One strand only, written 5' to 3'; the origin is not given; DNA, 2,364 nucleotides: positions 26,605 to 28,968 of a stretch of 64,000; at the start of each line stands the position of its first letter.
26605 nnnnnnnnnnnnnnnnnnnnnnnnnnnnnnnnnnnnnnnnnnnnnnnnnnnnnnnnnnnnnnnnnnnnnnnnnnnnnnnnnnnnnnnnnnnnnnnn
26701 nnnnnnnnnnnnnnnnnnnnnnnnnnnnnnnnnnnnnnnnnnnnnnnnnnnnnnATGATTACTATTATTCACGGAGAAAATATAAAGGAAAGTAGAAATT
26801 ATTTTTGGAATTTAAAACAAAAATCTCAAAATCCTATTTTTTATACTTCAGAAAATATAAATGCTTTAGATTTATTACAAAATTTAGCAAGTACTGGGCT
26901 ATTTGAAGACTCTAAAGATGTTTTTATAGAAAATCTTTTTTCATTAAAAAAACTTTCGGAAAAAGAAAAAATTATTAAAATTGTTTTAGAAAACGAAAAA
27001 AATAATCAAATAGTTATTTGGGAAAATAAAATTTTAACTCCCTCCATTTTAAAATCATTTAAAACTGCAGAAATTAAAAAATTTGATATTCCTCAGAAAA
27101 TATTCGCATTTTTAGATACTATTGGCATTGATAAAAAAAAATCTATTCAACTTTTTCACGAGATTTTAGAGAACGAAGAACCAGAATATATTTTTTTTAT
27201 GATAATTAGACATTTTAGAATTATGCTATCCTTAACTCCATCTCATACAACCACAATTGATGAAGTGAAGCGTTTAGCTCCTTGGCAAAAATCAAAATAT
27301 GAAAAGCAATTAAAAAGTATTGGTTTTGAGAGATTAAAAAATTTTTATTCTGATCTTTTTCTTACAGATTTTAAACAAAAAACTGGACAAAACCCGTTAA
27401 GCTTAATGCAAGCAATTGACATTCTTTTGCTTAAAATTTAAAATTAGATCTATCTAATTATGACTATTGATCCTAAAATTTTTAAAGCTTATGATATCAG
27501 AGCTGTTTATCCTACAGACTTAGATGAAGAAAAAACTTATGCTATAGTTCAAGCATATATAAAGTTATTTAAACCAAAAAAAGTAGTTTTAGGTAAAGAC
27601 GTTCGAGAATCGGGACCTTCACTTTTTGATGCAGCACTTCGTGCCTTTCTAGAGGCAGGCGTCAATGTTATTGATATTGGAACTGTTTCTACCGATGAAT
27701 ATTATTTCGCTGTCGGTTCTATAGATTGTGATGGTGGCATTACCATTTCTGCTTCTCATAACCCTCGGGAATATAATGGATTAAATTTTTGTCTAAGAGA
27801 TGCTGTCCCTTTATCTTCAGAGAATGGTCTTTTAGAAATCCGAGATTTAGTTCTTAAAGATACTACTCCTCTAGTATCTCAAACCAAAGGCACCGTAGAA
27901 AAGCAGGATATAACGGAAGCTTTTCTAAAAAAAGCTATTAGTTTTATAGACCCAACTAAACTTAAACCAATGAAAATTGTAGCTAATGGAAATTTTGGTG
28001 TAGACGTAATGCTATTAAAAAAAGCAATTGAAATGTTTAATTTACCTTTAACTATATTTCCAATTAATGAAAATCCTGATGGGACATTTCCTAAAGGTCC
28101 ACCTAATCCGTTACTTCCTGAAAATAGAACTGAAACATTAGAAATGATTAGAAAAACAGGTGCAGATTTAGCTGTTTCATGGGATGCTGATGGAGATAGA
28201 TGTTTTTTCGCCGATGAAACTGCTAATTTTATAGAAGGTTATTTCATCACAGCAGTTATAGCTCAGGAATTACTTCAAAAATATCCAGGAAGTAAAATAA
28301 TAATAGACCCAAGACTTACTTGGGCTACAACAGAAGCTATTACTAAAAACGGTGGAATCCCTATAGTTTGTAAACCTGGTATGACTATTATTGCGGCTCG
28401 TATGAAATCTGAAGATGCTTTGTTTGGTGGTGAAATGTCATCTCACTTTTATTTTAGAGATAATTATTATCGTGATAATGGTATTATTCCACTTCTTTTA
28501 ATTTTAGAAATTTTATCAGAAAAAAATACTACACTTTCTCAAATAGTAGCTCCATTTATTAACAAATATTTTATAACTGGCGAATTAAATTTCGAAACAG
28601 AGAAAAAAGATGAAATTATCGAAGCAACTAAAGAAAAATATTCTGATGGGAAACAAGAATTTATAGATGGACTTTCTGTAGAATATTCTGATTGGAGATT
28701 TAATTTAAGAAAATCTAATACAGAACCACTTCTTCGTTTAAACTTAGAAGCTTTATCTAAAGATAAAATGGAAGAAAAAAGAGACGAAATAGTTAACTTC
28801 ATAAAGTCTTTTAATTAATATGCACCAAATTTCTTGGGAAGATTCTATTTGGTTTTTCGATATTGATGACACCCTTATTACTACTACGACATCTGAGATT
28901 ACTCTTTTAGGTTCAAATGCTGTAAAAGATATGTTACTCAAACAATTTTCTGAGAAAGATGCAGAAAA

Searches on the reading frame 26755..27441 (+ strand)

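Call 8: search_protein_families(library=pfam, proteins=[window:26755-27441:+], max_evalue=0.001)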
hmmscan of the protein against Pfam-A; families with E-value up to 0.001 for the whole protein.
window:26755-27441:+ (228 aa): 1 family
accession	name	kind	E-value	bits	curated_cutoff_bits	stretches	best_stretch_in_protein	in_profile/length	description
PF21694.2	DNA_pol3_delta_C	-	1.1e-09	38.8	27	1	114-215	2-110/121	DNA polymerase III delta subunit, C-terminal domain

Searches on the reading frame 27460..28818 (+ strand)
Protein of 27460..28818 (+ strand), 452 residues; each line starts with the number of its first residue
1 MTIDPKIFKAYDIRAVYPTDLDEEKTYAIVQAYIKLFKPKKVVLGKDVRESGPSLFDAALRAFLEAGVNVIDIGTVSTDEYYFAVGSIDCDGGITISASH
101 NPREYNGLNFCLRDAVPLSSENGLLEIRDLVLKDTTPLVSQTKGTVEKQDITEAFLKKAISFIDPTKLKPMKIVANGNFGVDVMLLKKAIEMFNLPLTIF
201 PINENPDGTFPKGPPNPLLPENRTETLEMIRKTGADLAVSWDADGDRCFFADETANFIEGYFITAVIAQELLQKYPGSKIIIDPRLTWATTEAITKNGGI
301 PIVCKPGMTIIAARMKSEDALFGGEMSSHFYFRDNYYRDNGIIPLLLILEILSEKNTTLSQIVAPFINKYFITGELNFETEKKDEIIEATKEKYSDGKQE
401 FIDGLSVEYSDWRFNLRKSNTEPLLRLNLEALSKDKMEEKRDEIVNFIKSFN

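Call 8: search_protein_families(library=pfam, proteins=[window:27460-28818:+], max_evalue=0.001)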
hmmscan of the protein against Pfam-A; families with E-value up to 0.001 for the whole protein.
window:27460-28818:+ (452 aa): 4 families
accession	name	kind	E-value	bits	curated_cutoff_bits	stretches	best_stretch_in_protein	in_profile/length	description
PF02878.22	PGM_PMM_I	-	1.4e-30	106.2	22.5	1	6-132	2-132/138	Phosphoglucomutase/phosphomannomutase, alpha/beta/alpha domain I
PF02880.22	PGM_PMM_III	-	1.1e-20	74.3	20.7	1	260-370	2-115/115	Phosphoglucomutase/phosphomannomutase, alpha/beta/alpha domain III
PF02879.22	PGM_PMM_II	-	1.7e-17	64.3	29.3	1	156-254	4-102/103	Phosphoglucomutase/phosphomannomutase, alpha/beta/alpha domain II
PF00408.26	PGM_PMM_IV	-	1.7e-09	38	23.1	1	375-446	1-67/68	Phosphoglucomutase/phosphomannomutase, C-terminal domain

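Call 24: search_protein_families(library=ncbifam, proteins=[window:27460-28818:+], max_evalue=0.01)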
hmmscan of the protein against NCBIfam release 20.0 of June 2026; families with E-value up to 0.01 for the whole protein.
window:27460-28818:+ (452 aa): 7 families
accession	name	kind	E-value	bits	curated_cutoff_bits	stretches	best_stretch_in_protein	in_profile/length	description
NF011943.0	PRK15414.1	subfamily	2.7e-115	386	801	1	7-446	6-452/456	phosphomannomutase CpsG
NF007088.0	PRK09542.1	equivalog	7e-104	348.3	618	1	6-449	10-454/456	phosphomannomutase/phosphoglucomutase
TIGR03990.1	Arch_GlmM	equivalog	7.4e-88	295.3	439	1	6-447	2-443/444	phosphoglucosamine mutase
NF046027.1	PhglucPhmanMutPgmG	equivalog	2.3e-62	211.2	600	1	3-446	5-448/460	phosphoglucomutase/phosphomannomutase PgmG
TIGR01455.1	glmM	equivalog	1.1e-40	139.7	447.55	1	40-449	39-441/442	phosphoglucosamine mutase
NF005737.0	PRK07564.1-1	equivalog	6e-05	21.9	378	0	203-370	238-407/543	alpha-D-glucose phosphate-specific phosphoglucomutase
NF050811.1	RelB_ParD_antitoxin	subfamily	0.01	16.1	60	0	350-388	13-54/83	type II toxin-antitoxin system RelB/ParD family antitoxin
